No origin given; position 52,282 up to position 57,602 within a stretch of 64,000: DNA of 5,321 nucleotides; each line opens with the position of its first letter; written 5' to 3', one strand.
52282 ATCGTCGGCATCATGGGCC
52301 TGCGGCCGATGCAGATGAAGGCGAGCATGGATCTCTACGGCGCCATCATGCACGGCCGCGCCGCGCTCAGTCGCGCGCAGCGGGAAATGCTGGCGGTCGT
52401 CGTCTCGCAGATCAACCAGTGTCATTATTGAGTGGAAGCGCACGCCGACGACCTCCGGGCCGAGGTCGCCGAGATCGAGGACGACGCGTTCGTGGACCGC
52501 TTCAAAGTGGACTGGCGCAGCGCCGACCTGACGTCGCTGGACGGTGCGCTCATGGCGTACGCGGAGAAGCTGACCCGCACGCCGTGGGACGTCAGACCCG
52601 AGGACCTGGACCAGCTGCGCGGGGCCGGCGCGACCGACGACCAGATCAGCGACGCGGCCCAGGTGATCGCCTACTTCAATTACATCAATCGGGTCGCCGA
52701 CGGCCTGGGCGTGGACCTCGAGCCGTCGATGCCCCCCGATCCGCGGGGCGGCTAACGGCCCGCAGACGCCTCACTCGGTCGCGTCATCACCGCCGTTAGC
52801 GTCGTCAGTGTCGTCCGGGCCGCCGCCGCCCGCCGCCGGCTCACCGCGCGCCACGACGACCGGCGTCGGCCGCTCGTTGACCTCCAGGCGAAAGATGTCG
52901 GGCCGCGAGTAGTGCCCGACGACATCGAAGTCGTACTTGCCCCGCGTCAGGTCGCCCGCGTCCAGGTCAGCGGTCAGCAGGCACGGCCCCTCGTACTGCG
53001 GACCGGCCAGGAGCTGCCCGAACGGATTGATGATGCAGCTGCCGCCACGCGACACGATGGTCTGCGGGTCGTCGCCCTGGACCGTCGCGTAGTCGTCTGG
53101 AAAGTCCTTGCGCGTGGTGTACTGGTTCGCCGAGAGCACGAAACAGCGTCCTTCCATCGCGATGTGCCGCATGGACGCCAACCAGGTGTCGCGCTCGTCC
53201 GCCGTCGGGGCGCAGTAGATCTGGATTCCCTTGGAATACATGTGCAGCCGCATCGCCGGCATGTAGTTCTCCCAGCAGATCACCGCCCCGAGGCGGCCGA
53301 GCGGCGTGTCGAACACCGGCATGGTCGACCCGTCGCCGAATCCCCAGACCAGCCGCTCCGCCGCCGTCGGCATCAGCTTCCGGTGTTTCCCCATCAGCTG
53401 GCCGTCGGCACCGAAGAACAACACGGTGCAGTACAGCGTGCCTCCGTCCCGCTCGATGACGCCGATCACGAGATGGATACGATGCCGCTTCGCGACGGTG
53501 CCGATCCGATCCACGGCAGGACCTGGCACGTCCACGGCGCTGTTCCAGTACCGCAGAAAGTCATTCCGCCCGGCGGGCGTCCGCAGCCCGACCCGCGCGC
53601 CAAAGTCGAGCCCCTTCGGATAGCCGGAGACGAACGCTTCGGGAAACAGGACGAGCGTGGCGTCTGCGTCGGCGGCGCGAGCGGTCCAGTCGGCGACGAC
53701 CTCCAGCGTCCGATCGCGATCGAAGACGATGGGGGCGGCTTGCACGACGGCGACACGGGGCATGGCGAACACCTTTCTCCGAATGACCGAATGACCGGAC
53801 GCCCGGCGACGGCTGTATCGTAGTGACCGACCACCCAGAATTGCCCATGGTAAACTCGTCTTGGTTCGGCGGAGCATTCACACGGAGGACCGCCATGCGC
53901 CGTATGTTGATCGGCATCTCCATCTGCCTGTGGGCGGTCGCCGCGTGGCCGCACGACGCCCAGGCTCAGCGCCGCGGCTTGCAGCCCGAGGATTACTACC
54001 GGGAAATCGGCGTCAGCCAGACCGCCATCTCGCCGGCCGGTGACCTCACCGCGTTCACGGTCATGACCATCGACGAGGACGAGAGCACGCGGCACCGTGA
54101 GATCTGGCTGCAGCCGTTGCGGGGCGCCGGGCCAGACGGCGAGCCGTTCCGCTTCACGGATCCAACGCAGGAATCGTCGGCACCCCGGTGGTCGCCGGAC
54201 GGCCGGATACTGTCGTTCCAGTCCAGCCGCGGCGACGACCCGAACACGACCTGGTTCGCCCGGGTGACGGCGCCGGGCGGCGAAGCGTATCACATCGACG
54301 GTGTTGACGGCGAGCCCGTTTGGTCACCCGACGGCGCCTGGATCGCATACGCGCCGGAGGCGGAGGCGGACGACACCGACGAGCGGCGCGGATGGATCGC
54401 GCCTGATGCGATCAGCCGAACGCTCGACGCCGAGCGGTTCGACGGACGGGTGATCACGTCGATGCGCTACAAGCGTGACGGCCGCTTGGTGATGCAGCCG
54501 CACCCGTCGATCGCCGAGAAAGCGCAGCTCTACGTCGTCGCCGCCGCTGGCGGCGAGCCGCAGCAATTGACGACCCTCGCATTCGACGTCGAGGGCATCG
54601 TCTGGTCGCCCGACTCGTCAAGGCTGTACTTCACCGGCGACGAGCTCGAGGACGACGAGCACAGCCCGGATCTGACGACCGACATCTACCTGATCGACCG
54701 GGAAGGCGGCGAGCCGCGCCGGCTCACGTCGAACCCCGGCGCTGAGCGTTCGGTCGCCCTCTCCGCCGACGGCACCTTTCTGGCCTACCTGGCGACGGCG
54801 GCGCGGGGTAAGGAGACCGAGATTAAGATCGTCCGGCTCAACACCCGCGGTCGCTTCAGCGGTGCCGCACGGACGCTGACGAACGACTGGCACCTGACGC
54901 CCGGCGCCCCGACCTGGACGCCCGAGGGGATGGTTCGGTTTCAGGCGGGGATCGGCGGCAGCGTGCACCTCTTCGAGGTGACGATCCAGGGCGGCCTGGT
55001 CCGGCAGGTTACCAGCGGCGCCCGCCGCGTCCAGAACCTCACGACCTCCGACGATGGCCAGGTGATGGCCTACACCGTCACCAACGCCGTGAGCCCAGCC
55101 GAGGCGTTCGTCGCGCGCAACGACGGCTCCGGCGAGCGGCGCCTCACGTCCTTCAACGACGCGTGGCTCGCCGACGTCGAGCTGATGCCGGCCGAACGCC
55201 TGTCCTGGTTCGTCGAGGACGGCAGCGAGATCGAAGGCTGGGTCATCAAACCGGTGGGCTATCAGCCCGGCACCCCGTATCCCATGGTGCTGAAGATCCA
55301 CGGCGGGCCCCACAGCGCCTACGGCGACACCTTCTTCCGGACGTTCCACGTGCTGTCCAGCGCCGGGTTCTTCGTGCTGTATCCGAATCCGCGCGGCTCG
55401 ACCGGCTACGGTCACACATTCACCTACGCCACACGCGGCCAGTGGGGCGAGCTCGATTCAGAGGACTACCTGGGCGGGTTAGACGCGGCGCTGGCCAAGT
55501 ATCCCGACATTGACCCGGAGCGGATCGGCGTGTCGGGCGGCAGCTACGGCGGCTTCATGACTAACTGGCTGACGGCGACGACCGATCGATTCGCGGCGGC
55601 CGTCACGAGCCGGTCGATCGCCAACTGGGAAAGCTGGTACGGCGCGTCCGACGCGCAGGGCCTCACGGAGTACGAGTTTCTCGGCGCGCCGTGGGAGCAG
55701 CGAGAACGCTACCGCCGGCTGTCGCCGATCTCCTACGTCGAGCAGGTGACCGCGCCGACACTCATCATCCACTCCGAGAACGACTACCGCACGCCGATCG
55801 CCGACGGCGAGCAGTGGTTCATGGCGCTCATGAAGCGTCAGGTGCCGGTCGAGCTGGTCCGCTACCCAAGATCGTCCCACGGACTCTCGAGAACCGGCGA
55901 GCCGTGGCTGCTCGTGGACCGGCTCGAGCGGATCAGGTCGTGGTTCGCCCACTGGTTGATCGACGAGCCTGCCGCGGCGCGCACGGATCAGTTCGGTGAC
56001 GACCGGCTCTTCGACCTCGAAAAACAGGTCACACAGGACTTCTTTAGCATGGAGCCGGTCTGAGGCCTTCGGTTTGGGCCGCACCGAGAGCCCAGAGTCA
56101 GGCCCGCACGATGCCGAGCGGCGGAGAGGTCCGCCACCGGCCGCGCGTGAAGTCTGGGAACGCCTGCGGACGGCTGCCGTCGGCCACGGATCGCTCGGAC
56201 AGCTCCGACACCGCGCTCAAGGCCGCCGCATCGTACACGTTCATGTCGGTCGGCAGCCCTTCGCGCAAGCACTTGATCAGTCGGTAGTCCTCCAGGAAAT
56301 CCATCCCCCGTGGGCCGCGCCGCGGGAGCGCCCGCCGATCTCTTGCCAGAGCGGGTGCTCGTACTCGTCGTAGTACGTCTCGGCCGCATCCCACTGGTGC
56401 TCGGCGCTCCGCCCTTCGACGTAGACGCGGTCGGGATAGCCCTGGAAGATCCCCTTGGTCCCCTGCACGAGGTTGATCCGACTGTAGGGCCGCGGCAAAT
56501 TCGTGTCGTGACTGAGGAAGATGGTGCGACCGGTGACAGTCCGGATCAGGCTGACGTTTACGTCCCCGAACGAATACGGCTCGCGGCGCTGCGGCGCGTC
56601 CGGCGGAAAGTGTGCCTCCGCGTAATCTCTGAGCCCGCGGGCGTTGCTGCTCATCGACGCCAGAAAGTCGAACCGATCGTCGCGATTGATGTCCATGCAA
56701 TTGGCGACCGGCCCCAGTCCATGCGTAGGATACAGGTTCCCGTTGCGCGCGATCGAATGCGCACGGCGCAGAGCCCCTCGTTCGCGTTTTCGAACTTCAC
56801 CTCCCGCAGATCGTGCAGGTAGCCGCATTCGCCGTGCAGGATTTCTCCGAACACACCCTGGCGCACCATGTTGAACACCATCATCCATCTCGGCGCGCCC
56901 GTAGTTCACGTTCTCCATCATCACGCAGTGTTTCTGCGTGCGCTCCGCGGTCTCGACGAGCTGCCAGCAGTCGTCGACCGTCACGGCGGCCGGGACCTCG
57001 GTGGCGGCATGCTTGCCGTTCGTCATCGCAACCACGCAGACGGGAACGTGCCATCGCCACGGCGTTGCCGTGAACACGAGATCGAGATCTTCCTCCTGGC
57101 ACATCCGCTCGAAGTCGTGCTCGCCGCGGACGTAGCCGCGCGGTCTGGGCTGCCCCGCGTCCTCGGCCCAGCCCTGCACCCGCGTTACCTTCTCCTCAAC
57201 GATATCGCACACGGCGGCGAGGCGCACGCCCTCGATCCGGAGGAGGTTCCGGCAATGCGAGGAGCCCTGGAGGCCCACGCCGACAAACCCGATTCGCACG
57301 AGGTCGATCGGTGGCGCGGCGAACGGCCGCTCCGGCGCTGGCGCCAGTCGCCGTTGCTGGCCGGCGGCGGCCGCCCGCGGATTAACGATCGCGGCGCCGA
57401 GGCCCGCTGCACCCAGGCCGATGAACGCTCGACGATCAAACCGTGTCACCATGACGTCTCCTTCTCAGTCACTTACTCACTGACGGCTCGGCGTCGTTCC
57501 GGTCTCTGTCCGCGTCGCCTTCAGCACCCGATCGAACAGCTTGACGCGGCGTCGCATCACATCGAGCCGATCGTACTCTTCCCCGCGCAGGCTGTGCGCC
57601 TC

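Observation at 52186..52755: AhpD/CMD-family redox protein with an in-frame TGA exactly at the second Cys of CxxCxxxH, followed by a hairpin: candidate selenoprotein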

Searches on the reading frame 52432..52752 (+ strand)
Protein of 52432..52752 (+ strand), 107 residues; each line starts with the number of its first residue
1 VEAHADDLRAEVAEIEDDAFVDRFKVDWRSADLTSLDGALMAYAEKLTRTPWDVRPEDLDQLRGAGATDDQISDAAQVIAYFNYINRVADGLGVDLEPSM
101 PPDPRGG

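Call 72: find_encoding_contigs(protein=window:52432-52752:+, flank=10000, max_places=3)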
Protein seq(107 aa) (107 aa): 8 contigs read that carry it; 3 places shown.
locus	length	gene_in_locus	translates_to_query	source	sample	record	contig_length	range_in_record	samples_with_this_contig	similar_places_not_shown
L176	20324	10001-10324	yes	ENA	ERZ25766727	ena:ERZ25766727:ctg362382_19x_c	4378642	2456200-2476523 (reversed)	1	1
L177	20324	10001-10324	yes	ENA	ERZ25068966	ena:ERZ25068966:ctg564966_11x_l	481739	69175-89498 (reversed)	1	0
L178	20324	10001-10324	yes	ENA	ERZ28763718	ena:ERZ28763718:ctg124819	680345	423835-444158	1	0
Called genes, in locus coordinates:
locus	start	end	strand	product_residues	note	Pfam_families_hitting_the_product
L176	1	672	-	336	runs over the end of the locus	PF01791:DeoC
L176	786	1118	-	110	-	-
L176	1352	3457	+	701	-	PF13174:TPR_6 (faint), PF13432:TPR_16 (weak), PF01464:SLT, PF27553:SLT_superhelical (weak)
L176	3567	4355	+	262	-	PF00106:adh_short, PF08659:KR, PF23441:SDR, PF13561:adh_short_C2, PF13460:NAD_binding_10 (weak)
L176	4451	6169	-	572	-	PF01019:G_glu_transpept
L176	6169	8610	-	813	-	PF01804:Penicil_amidase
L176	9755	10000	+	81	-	PF02627:CMD (weak)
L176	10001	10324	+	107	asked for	-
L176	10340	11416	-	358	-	PF00795:CN_hydrolase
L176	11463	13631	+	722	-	PF26550:Tricorn_2nd (faint), PF00930:DPPIV_N (faint), PF07676:PD40 (faint), PF26549:Tricorn_N, PF01738:DLH (weak), PF20434:BD-FAE, PF00326:Peptidase_S9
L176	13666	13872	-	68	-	PF21252:Glyco_hydro_109_C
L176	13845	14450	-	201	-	PF21252:Glyco_hydro_109_C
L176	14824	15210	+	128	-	-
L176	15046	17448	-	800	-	PF07676:PD40 (faint), PF26549:Tricorn_N (weak), PF00930:DPPIV_N, PF05448:AXE1 (faint), PF02129:Peptidase_S15, PF12697:Abhydrolase_6 (weak), PF20434:BD-FAE, PF00326:Peptidase_S9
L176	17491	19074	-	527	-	PF00756:Esterase (weak)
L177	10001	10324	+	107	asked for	-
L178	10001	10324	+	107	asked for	-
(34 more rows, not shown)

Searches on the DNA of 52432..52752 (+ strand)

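Call 77: search_with_rna_model(model_id=R1, sources=[L094, L095, L176, L177, L178, L001, L003, L007, L008], max_evalue=10)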
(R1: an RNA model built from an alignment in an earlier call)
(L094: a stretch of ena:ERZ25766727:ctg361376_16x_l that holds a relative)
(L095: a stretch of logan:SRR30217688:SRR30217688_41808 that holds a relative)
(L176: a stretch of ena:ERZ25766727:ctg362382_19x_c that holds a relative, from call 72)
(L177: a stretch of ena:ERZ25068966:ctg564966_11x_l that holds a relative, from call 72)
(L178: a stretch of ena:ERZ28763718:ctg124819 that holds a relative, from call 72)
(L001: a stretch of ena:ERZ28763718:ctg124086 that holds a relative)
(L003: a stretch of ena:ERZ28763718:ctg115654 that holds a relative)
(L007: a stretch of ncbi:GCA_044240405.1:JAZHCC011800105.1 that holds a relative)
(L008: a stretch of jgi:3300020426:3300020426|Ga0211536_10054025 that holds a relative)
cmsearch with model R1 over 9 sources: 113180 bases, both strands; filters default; matches with E-value up to 10: 25.
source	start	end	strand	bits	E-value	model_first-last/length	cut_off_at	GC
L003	9998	10045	+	61.8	1.2e-20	1-48/48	no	0.69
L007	311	358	+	61.1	2.3e-20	1-48/48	no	0.67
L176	9998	10045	+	59.9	5.9e-20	1-48/48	no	0.71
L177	9998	10045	+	59.9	5.9e-20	1-48/48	no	0.71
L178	9998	10045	+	59.9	5.9e-20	1-48/48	no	0.71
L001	9998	10045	+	53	2.2e-17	1-48/48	no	0.69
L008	1214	1261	+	47.7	1.9e-15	1-48/48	no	0.56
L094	2244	2291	+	22.4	3.6e-06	1-48/48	no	0.71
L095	2244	2294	+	17.6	0.00021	1-48/48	no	0.63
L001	2949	2990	+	10.5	0.082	1-48/48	no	0.67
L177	16699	16724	+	7.8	0.87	1-48/48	no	0.69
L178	16708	16733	+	7.8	0.87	1-48/48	no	0.69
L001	10011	10037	-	7.4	1.1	21-47/48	no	0.78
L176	10011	10037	-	7.3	1.3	21-47/48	no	0.78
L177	10011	10037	-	7.3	1.3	21-47/48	no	0.78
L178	10011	10037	-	7.3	1.3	21-47/48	no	0.78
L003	10011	10037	-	7.3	1.3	21-47/48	no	0.78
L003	19649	19715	-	7.2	1.4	18-48/48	no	0.73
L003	15167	15213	+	6.7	2.2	5-48/48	no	0.72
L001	14508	14532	+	6.7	2.2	1-48/48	no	0.64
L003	17020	17062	+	6.5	2.4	1-48/48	no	0.65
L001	17398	17464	-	5.8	4.6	18-48/48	no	0.75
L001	17767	17799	-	5.6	5.5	1-48/48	no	0.67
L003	2043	2083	+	5.5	6.1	1-48/48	no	0.73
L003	19990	20012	+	4.9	9.8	21-43/48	no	0.74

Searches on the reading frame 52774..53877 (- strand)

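Call 52: search_protein_families(library=pfam, proteins=[window:52774-53877:-], max_evalue=0.00001)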
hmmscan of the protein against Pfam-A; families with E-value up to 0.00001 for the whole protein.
window:52774-53877:- (368 aa): 1 family
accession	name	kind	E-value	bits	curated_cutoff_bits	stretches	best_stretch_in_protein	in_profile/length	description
PF00795.27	CN_hydrolase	-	3.9e-56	190.7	23.2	1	41-312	1-253/256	Carbon-nitrogen hydrolase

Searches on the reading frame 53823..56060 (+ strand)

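Call 52: search_protein_families(library=pfam, proteins=[window:53823-56060:+], max_evalue=0.00001)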
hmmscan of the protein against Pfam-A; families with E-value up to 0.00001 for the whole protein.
window:53823-56060:+ (746 aa): 5 families
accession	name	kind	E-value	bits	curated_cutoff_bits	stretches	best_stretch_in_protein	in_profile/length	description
PF00326.27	Peptidase_S9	-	1.4e-50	172.2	22.6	1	504-712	3-210/213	Prolyl oligopeptidase family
PF07676.18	PD40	-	6.3e-18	64.7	20.9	0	113-137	6-30/38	WD40-like Beta Propeller Repeat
PF00930.27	DPPIV_N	-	3.2e-09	36.4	22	0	185-320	227-343/354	Dipeptidyl peptidase IV (DPP IV) N-terminal region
PF20434.5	BD-FAE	-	1.6e-08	34.8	26.8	1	486-663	13-209/215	BD-FAE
PF01738.24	DLH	-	9.2e-06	25.8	21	0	511-693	37-193/217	Dienelactone hydrolase family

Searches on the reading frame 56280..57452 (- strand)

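Call 52: search_protein_families(library=pfam, proteins=[window:56280-57452:-], max_evalue=0.00001)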
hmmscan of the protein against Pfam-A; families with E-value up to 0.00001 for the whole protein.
window:56280-57452:- (391 aa): 2 families
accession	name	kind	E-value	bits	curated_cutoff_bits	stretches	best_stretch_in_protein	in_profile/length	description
PF21252.2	Glyco_hydro_109_C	-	1.4e-47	161.8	27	1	224-356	49-186/187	Glycosyl hydrolase 109, C-terminal domain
PF01408.29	GFO_IDH_MocA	-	1.2e-12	49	24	1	52-176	1-116/120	Oxidoreductase family, NAD-binding Rossmann fold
